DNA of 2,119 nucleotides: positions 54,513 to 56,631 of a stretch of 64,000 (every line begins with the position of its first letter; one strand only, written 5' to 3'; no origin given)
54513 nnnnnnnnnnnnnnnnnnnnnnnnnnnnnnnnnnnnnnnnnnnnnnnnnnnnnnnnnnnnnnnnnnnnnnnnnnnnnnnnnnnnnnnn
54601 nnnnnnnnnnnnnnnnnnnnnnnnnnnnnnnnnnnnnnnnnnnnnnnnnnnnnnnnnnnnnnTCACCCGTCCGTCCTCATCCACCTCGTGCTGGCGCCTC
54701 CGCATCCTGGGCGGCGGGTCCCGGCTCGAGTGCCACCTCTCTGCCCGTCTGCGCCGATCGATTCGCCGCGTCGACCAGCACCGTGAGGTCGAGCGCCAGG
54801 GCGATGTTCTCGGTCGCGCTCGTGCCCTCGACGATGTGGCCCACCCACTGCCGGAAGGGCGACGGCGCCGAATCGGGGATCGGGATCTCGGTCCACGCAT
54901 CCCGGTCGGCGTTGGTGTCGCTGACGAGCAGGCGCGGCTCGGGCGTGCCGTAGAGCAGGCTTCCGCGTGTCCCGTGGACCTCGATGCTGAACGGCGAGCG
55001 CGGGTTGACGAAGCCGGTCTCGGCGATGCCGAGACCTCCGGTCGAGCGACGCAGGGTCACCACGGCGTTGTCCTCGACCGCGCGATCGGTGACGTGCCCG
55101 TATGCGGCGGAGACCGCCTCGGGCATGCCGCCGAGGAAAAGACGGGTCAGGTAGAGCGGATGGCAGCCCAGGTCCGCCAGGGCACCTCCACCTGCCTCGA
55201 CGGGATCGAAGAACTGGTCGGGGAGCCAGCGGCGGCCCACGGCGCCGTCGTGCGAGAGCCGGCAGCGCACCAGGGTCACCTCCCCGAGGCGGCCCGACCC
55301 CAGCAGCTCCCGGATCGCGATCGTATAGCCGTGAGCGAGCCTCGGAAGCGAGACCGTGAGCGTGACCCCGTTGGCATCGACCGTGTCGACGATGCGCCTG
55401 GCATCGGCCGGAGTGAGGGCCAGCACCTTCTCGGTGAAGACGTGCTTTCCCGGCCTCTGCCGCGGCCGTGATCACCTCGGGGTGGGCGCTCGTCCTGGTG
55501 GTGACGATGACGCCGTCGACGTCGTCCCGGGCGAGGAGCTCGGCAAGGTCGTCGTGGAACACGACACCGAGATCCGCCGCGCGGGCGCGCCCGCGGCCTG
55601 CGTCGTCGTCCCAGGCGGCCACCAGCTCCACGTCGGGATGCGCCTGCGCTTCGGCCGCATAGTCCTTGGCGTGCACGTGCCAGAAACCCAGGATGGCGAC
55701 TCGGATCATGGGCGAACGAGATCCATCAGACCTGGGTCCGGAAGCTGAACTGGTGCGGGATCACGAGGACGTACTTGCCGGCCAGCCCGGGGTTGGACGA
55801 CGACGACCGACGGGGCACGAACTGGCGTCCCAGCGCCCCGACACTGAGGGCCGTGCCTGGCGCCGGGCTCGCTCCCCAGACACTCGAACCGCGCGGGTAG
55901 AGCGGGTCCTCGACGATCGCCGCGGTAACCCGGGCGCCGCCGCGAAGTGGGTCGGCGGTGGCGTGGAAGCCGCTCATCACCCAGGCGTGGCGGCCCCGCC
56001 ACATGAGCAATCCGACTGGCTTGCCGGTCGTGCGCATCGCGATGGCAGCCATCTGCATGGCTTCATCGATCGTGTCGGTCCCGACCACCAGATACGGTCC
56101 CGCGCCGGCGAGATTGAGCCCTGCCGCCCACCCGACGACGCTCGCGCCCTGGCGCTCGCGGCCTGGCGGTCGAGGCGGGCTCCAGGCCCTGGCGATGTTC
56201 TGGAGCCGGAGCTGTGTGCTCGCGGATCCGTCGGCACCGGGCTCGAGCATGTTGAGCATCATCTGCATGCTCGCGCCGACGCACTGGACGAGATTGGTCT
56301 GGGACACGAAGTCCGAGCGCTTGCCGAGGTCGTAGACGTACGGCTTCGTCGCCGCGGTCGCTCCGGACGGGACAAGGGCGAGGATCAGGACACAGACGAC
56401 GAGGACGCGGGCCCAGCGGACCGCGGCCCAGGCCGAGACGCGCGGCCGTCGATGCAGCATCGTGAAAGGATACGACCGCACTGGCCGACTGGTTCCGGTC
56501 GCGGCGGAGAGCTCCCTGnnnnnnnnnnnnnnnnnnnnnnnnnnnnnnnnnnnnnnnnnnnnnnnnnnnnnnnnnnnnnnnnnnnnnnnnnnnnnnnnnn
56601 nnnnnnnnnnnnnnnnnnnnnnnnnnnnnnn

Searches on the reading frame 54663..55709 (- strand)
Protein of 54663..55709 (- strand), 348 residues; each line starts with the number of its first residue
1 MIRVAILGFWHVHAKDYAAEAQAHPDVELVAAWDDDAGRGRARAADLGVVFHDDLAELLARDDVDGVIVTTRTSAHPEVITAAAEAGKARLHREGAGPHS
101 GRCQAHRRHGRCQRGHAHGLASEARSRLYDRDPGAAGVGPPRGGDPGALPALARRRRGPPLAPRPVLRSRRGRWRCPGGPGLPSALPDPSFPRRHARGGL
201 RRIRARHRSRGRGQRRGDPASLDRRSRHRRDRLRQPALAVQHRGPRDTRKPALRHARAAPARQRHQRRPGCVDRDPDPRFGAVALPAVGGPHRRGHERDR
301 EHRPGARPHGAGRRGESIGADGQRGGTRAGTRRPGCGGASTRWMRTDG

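Call 13: search_protein_families(library=pfam, proteins=[window:54663-55709:-], max_evalue=0.01)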
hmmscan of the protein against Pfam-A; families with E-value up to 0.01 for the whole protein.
window:54663-55709:- (348 aa): 1 family
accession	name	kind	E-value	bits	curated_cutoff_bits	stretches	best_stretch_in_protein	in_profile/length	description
PF01408.29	GFO_IDH_MocA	-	9.8e-12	46.1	24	1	2-89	1-88/120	Oxidoreductase family, NAD-binding Rossmann fold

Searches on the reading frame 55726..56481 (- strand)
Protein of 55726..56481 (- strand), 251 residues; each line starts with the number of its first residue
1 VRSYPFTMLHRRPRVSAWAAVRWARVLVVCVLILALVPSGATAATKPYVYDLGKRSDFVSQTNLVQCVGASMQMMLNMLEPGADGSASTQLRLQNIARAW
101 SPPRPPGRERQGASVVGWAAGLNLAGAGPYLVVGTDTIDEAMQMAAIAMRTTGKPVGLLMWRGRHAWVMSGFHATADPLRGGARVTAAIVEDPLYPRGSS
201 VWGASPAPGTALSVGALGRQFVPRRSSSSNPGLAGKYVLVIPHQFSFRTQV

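Call 13: search_protein_families(library=pfam, proteins=[window:55726-56481:-], max_evalue=0.01)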
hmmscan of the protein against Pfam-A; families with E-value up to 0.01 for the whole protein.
window:55726-56481:- (251 aa): 0 families

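Call 19: search_protein_families(library=ncbifam, proteins=[window:55726-56481:-], max_evalue=0.01)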
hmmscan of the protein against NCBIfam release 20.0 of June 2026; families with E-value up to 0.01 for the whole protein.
window:55726-56481:- (251 aa): 0 families

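Call 52: search_solved_structures(query=window:55726-56481:-, max_evalue=5)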
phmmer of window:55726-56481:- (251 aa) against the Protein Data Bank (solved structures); distinct sequences matched with E-value up to 5: 1.
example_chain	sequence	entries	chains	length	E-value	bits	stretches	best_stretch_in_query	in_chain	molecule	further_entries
2zuy_A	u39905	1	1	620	2.1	10.8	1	151-217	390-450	YesX protein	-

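Call 53: search_protein_families(library=pfam, proteins=[window:55726-56481:-], max_evalue=1)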
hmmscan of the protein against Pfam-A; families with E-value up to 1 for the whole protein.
window:55726-56481:- (251 aa): 0 families
